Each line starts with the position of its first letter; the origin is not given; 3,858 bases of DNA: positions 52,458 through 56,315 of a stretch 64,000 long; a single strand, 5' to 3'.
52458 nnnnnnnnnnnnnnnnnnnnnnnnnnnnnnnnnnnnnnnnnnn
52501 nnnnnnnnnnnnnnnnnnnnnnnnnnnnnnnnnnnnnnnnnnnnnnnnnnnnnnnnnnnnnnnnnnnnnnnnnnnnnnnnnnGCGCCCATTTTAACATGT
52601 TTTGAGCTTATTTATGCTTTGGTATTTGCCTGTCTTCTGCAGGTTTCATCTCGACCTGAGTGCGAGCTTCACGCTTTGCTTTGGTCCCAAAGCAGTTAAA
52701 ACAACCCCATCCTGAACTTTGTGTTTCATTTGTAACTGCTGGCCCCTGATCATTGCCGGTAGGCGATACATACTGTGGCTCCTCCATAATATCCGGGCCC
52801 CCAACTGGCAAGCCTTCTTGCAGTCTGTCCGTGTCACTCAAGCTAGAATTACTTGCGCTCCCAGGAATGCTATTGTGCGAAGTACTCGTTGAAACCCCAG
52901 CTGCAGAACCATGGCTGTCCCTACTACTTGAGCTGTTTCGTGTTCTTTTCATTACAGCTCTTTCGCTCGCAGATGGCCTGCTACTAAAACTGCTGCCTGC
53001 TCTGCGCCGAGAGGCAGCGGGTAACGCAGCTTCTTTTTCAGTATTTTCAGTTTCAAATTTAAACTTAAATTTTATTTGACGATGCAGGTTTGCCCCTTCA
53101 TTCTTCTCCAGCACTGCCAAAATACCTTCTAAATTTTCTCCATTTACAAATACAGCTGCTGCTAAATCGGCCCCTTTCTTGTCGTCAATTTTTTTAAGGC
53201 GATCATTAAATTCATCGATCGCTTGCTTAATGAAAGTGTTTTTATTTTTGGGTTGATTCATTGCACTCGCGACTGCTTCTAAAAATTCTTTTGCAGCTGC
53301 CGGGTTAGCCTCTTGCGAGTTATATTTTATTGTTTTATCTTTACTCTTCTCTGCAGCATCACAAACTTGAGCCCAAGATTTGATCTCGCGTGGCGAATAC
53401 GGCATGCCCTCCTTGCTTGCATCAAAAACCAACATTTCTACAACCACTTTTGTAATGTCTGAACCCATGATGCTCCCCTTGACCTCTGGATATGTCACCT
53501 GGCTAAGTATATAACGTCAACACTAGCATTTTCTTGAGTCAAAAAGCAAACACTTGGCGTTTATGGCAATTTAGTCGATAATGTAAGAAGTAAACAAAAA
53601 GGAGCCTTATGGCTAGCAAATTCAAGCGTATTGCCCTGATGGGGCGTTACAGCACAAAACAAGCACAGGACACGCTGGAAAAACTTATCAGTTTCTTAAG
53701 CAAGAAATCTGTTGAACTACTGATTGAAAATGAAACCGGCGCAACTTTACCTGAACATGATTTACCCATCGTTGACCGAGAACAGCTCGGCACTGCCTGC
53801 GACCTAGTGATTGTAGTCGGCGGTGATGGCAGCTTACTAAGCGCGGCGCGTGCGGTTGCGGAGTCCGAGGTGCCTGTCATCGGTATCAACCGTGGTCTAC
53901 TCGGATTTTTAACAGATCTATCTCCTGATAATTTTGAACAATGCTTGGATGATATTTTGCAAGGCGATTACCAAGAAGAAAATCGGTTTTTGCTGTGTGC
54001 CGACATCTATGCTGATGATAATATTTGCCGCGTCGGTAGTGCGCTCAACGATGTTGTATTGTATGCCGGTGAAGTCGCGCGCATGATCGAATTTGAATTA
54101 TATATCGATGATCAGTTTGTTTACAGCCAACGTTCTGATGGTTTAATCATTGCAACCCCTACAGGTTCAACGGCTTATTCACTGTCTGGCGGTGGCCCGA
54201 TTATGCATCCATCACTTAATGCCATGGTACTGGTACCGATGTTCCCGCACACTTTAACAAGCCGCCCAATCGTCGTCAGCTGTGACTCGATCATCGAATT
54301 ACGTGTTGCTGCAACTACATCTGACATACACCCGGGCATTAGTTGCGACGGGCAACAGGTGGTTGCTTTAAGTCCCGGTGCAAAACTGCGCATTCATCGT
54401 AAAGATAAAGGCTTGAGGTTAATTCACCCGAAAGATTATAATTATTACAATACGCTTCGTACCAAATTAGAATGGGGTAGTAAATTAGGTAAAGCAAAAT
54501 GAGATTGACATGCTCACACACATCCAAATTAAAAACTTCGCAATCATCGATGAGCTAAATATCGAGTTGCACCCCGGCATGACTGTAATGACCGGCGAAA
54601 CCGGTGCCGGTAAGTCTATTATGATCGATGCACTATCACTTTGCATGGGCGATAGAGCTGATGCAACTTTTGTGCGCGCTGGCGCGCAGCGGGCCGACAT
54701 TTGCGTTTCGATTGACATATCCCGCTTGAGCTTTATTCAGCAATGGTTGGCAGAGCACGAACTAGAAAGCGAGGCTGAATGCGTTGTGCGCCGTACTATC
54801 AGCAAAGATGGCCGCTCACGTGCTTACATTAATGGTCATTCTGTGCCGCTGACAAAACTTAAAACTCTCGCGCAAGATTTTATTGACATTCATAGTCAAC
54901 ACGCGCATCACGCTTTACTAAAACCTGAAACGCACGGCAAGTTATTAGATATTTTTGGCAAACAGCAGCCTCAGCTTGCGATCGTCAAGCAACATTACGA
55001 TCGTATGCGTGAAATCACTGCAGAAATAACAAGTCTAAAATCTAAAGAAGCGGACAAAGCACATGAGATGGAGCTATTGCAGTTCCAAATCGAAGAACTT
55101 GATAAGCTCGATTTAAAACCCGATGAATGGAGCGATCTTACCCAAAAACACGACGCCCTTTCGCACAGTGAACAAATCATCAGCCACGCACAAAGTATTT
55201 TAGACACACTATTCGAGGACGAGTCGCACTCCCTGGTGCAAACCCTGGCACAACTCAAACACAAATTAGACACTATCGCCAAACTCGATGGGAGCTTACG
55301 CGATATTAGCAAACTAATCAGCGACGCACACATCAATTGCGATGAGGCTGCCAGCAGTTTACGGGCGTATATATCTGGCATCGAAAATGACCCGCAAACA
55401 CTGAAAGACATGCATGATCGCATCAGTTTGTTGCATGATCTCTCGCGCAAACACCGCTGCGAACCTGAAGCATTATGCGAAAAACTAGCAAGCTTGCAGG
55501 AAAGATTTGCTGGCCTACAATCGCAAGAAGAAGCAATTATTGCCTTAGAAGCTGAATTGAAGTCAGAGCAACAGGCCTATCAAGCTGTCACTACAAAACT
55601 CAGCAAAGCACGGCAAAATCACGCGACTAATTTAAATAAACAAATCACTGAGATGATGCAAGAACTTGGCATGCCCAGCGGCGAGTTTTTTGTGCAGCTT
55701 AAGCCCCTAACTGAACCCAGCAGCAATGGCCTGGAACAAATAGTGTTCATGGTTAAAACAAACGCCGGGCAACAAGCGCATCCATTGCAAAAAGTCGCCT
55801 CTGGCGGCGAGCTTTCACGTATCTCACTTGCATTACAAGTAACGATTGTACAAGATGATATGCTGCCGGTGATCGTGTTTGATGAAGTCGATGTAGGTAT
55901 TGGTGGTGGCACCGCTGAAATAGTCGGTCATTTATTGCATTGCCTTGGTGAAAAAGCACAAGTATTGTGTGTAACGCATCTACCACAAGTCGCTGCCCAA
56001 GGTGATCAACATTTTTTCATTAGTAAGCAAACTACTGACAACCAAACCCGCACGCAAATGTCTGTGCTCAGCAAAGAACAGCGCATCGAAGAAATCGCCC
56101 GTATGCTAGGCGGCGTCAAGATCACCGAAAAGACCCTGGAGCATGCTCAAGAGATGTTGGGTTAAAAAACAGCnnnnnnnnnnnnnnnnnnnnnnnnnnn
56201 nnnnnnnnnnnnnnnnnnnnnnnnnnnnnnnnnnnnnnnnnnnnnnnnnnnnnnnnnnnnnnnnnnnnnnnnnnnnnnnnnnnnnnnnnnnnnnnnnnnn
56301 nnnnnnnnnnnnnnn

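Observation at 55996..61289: ~5-kb insertion downstream of recN bounded by a diverged direct repeat of the recN 3' end (att-like), carrying a 1500-aa ankyrin protein and a GNAT fragment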

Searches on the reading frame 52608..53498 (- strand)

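Call 6: search_protein_families(library=pfam, proteins=[window:52608-53498:-])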
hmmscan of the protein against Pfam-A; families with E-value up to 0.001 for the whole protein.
window:52608-53498:- (296 aa): 0 families

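Call 44: search_protein_families(library=pfam, proteins=[window:52608-53498:-], max_evalue=1)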
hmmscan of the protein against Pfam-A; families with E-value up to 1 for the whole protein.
window:52608-53498:- (296 aa): 2 families
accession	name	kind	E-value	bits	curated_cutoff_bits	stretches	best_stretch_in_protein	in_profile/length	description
PF22102.2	ElaD-SseL-like_C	-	0.07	13.4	27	1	21-101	90-169/187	ElaD/SseL-like C-terminal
PF17641.8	ASPRs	-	0.08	13.6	26.3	1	50-108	39-98/118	Ancylostoma-associated secreted protein related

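Call 68: search_protein_families(library=padloc, proteins=[window:52608-53498:-], max_evalue=0.01)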
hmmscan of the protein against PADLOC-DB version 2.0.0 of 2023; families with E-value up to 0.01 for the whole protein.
window:52608-53498:- (296 aa): 0 families

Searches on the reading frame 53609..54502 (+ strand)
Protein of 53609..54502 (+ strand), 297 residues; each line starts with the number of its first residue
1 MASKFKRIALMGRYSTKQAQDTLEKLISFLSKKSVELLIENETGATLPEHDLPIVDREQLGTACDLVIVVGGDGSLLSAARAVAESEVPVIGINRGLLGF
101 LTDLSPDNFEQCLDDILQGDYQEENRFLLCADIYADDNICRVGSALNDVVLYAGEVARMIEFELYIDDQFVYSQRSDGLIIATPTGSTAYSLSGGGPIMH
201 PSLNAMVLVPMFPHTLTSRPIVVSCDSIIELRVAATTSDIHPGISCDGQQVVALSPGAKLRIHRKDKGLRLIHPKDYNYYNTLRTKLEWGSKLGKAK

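Call 6: search_protein_families(library=pfam, proteins=[window:53609-54502:+])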
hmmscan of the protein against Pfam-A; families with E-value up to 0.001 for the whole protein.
window:53609-54502:+ (297 aa): 3 families
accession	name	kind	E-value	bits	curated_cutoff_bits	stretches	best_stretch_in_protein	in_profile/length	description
PF20143.4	NAD_kinase_C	-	1.4e-35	122.2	23.7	1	146-273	1-125/126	ATP-NAD kinase C-terminal domain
PF01513.26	NAD_kinase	-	2.8e-21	76.6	25.5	1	10-121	3-130/130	ATP-NAD kinase N-terminal domain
PF00781.29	DAGK_cat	-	8.1e-05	22.7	23.6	1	16-92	12-85/125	Diacylglycerol kinase catalytic domain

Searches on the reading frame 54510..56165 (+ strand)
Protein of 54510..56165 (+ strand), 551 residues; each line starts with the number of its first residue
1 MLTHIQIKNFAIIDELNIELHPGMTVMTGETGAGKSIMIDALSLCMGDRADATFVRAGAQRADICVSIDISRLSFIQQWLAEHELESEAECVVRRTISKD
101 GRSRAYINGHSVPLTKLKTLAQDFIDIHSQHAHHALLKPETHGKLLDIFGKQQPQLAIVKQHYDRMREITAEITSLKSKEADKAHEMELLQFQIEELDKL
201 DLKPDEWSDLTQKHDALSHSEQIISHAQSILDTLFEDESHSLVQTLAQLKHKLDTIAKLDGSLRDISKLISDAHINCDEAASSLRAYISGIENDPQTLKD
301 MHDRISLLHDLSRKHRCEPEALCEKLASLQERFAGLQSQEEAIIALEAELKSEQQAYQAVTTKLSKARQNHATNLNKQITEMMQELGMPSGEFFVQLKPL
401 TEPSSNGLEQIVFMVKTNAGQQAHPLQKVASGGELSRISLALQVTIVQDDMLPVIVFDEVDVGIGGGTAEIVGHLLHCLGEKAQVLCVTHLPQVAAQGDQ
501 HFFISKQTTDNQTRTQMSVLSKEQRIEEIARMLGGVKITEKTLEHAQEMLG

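Call 6: search_protein_families(library=pfam, proteins=[window:54510-56165:+])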
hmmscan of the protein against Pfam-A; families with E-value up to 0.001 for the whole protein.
window:54510-56165:+ (551 aa): 4 families
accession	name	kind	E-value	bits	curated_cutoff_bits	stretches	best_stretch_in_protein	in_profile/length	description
PF02463.25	SMC_N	-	5.1e-24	85.4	40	1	1-508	1-215/220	RecF/RecN/SMC N terminal domain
PF13476.12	AAA_23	-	6.2e-15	56.8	27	1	5-200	2-189/201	AAA domain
PF13175.12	AAA_15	-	8.4e-07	29.4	32.1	1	1-289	1-266/374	AAA ATPase domain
PF13555.12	AAA_29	-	2e-06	27.9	27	1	2-54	1-54/61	P-loop containing region of AAA domain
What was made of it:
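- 54510..56165 (+): recN, intact, 551 aa. Native body fused to a foreign-type 3' tail. Pfam SMC_N, AAA_23 (call 6).
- Checked: Copy A is the 3' end of an intact recN (54510-56165; Pfam SMC_N, AAA_23; call 6).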

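Call 11: find_encoding_contigs(protein=window:54510-56165:+, flank=10000, max_places=10)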
Protein window:54510-56165:+ (551 aa): no gene with exactly this product is on record in the collection.

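Call 14: find_related_loci(query=window:54510-56165:+, collection=genome_contigs, flank=10000)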
Query window:54510-56165:+ (551 aa) in genome_contigs; peptide patterns used: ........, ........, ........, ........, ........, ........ (x = any residue, [..] = any of these).
72 stretches matched a pattern; 6 encode a relative of the query (tblastn E <= 1e-3); 6 distinct loci.
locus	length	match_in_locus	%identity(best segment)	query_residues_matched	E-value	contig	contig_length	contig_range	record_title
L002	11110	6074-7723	80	1-550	0e+0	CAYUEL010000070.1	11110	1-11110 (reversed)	MAG TPA_asm: uncultured Gammaproteobacteria bacterium isolate SRP193066_co1_225 genome assembly, contig: NODE_5302_lengt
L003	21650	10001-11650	44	1-550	2e-147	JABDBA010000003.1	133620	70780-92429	MAG: Gammaproteobacteria bacterium isolate BWMinControl_Nextera7_MAG1 3300020737.a:Ga0206983_103, whole genome shotgun s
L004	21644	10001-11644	40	1-551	4e-128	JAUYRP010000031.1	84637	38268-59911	MAG: Methylophilus sp. isolate C5_maxbin.038 C5_k141_36549, whole genome shotgun sequence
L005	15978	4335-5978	39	1-550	1e-123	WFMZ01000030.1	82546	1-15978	MAG: Hydrogenovibrio sp. isolate S010_36 k151_227559, whole genome shotgun sequence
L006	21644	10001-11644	41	1-551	6e-124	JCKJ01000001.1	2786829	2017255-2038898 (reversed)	Methylophilaceae bacterium 11 Meth11DRAFT_Scaffold1.1_C, whole genome shotgun sequence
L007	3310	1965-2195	30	1-71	3e-5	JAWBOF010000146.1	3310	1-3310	MAG: Candidatus Bathyarchaeia archaeon isolate HHBFW-2_201803_bins_189 HHBFW-2_201803_bins_189_scaffold_146, whole genom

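Call 18: find_homologous_proteins(query=window:54510-56165:+, max_evalue=1e-100)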
Query window:54510-56165:+ (551 aa): 7879 proteins with E <= 1e-100 among 8000 candidates; the best 120 are listed.
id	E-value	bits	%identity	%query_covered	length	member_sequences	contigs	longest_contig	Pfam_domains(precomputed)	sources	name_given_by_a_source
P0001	0.0e+0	1201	100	100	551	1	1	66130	PF13175.13,PF13476.13,PF13555.13,PF02463.26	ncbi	-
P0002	7.7e-289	977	81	100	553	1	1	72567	PF13175.13,PF13476.13,PF13555.13,PF02463.26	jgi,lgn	jgi:DNA repair protein RecN (Recombination protein N)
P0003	6.6e-281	951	80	100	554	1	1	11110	PF13175.13,PF13476.13,PF13555.13,PF02463.26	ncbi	-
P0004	6.7e-236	802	68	100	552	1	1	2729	PF13476.13,PF02463.26,PF13304.13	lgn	-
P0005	8.2e-214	729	61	100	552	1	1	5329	PF13476.13,PF02463.26,PF13304.13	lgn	-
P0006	5.1e-213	727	61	100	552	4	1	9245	PF13476.13,PF02463.26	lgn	-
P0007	1.4e-207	709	60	100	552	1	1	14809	PF13476.13,PF02463.26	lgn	-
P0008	7.4e-203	693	59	100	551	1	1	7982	PF13476.13,PF02463.26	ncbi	-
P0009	2.7e-201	688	60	100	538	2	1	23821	PF13476.13,PF02463.26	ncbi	-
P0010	4.8e-200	684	60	100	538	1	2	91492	PF13476.13,PF02463.26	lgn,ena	-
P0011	3.9e-199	681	59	100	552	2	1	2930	PF13476.13,PF02463.26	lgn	-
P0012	1.8e-196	672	58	100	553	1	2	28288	PF13476.13,PF02463.26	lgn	-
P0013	4.4e-195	668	61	100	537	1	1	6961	PF13476.13,PF02463.26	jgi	jgi:DNA repair protein RecN (Recombination protein N)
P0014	1.4e-194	666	58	100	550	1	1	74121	PF13476.13,PF02463.26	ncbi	-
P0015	1.8e-194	666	59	100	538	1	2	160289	PF13476.13,PF02463.26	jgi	jgi:DNA repair protein RecN (Recombination protein N)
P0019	6.5e-192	657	58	100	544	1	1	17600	PF13476.13,PF02463.26,PF13304.13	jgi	jgi:DNA repair protein RecN (Recombination protein N)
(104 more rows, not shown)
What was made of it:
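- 54510..56165 (+): 100% identical to P0001; 81% and 80% to the nearest relatives (call 18).
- The window comes from a MAG contig (66,130 bp; call 18).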

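Call 19: find_encoding_contigs(protein=P0002, flank=10000, max_places=4)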
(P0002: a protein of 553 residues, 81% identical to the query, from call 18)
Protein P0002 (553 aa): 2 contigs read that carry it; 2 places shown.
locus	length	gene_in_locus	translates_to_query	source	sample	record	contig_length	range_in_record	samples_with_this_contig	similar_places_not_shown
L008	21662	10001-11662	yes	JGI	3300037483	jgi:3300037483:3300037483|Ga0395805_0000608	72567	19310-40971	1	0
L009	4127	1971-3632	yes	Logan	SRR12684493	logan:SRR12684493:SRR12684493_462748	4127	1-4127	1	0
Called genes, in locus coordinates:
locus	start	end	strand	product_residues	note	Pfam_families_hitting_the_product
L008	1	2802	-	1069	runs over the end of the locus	PF25596:CPSase_L_D1, PF02786:CPSase_L_D2, PF02787:CPSase_L_D3, PF25596:CPSase_L_D1, PF02222:ATP-grasp, PF02786:CPSase_L_D2, PF07478:Dala_Dala_lig_C, PF02142:MGS, +5 more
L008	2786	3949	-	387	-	PF00988:CPSase_sm_chain, PF00117:GATase, PF07722:Peptidase_C26 (faint)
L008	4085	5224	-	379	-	PF00226:DnaJ, PF01556:DnaJ_C, PF00684:DnaJ_CXXCXGXG, PF27439:DnaJ_C_2 (weak)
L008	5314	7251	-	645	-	PF00012:HSP70, PF06723:MreB_Mbl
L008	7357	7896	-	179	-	PF01025:GrpE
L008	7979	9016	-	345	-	PF03444:WHD_HrcA (weak), PF01628:HrcA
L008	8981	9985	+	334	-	PF01513:NAD_kinase, PF20143:NAD_kinase_C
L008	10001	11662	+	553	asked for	PF02463:SMC_N, PF13175:AAA_15 (weak), PF13476:AAA_23, PF13555:AAA_29 (weak)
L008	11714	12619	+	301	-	PF18030:Rimk_N, PF14397:ATPgrasp_ST (faint), PF02655:ATP-grasp_3, PF02955:GSH-S_ATP, PF08443:RimK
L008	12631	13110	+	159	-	PF05618:RimB-like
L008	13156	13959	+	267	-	PF05552:MS_channel_1st_1 (weak)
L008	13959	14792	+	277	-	PF03448:MgtE_N, PF00571:CBS (faint)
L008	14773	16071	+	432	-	PF03448:MgtE_N, PF00571:CBS (faint), PF01769:MgtE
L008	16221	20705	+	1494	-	PF12796:Ank_2, PF13637:Ank_4 (weak), PF13857:Ank_5 (weak), PF12796:Ank_2, PF13857:Ank_5, PF12796:Ank_2, PF00023:Ank, PF12796:Ank_2, +7 more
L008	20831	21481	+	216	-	-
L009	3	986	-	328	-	?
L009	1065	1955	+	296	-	PF01513:NAD_kinase, PF00781:DAGK_cat (faint), PF20143:NAD_kinase_C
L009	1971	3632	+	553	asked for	PF02463:SMC_N, PF13175:AAA_15 (weak), PF13476:AAA_23, PF13555:AAA_29 (weak)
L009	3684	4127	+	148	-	?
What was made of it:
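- An empty site exists in a relative (call 19). In L008 the homologous ank lies only 4.5 kb downstream of recN, after mgtE (call 19).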

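Call 20: find_encoding_contigs(protein=P0001, flank=10000, max_places=4)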
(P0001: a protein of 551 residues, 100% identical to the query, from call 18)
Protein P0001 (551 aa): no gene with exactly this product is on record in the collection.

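Call 40: find_encoding_contigs(protein=P0014, flank=10000, max_places=3)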
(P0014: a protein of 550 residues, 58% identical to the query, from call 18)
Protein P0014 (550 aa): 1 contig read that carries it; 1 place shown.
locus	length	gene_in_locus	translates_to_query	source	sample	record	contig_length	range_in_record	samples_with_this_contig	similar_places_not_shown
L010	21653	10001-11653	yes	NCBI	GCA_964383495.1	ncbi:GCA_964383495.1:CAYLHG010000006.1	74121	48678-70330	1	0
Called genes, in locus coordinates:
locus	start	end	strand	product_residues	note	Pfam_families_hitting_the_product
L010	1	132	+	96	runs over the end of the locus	PF05164:ZapA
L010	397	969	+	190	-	PF01812:5-FTHF_cyc-lig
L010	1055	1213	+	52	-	-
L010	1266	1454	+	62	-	-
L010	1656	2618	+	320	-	-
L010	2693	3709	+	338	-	-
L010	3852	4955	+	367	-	-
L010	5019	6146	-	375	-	-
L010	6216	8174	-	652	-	PF00012:HSP70, PF06723:MreB_Mbl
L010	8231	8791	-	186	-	PF01025:GrpE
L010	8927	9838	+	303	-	PF01513:NAD_kinase, PF20143:NAD_kinase_C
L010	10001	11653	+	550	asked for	PF02463:SMC_N, PF13476:AAA_23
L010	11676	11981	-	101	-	PF04355:BamE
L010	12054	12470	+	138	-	PF01475:FUR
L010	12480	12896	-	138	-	-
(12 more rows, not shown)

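Call 41: find_encoding_contigs(protein=P0008, flank=10000, max_places=3)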
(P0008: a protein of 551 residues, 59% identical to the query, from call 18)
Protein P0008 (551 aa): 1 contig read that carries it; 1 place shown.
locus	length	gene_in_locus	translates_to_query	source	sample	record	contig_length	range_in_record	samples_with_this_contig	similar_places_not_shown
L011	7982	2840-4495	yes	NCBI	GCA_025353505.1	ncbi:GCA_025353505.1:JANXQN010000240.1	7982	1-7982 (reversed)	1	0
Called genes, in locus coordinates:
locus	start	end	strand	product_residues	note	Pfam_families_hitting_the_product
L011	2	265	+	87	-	?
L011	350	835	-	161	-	-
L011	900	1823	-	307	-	PF02253:PLA1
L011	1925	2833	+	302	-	PF01513:NAD_kinase, PF20143:NAD_kinase_C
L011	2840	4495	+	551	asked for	PF02463:SMC_N, PF13476:AAA_23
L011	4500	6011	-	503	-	-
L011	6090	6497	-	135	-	PF01475:FUR, PF12840:HTH_20 (weak)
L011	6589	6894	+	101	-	PF04355:BamE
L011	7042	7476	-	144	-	PF04314:LpqE-like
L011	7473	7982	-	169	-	?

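Call 42: find_encoding_contigs(protein=P0019, flank=10000, max_places=3)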
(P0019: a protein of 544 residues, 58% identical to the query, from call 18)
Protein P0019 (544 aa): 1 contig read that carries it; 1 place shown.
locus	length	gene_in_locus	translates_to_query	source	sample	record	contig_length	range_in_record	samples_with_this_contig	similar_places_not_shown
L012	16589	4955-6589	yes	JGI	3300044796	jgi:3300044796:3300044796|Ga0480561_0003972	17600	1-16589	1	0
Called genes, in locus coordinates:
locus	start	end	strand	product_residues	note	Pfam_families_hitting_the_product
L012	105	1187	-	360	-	-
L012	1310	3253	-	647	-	PF00012:HSP70, PF06723:MreB_Mbl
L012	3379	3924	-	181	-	PF01025:GrpE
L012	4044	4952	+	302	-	PF01513:NAD_kinase, PF20143:NAD_kinase_C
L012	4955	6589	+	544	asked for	PF02463:SMC_N, PF13476:AAA_23, PF13304:AAA_21 (faint)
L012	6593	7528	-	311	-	PF13557:Phenol_MetA_deg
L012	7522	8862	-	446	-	PF01565:FAD_binding_4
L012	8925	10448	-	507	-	-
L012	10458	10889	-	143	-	PF01475:FUR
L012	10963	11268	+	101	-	PF04355:BamE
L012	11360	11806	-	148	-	PF04314:LpqE-like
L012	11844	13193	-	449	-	-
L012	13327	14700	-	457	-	-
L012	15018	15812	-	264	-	PF03180:Lipoprotein_9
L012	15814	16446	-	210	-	PF00528:BPD_transp_1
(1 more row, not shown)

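Call 62: find_encoding_contigs(protein=P0004, flank=10000, max_places=3)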
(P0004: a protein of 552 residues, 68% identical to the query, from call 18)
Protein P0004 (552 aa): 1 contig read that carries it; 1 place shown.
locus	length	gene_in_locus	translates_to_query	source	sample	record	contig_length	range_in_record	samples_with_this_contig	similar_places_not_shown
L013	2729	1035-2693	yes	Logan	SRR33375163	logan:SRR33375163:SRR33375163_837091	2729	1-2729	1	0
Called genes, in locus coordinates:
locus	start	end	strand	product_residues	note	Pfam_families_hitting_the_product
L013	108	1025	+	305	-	PF01513:NAD_kinase, PF20143:NAD_kinase_C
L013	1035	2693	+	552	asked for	PF02463:SMC_N, PF13476:AAA_23, PF13304:AAA_21 (faint)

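Call 98: find_encoding_contigs(protein=P0007, flank=10000, max_places=2)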
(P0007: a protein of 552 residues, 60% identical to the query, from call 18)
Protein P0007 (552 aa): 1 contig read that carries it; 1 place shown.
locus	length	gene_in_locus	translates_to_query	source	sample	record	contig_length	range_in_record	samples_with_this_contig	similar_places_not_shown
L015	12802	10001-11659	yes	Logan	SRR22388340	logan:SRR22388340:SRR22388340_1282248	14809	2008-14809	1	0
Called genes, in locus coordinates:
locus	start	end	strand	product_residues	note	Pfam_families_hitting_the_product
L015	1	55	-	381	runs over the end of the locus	PF00988:CPSase_sm_chain, PF00117:GATase, PF07722:Peptidase_C26 (faint)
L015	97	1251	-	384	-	-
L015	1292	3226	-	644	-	PF00012:HSP70, PF06723:MreB_Mbl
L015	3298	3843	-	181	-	PF01025:GrpE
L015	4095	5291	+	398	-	-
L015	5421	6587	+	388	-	-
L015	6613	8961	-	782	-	PF03924:CHASE, PF08447:PAS_3 (weak), PF00990:GGDEF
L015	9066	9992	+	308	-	PF01513:NAD_kinase, PF20143:NAD_kinase_C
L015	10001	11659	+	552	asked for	PF02463:SMC_N, PF13476:AAA_23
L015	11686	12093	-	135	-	PF01475:FUR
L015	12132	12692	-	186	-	PF01075:Glyco_transf_9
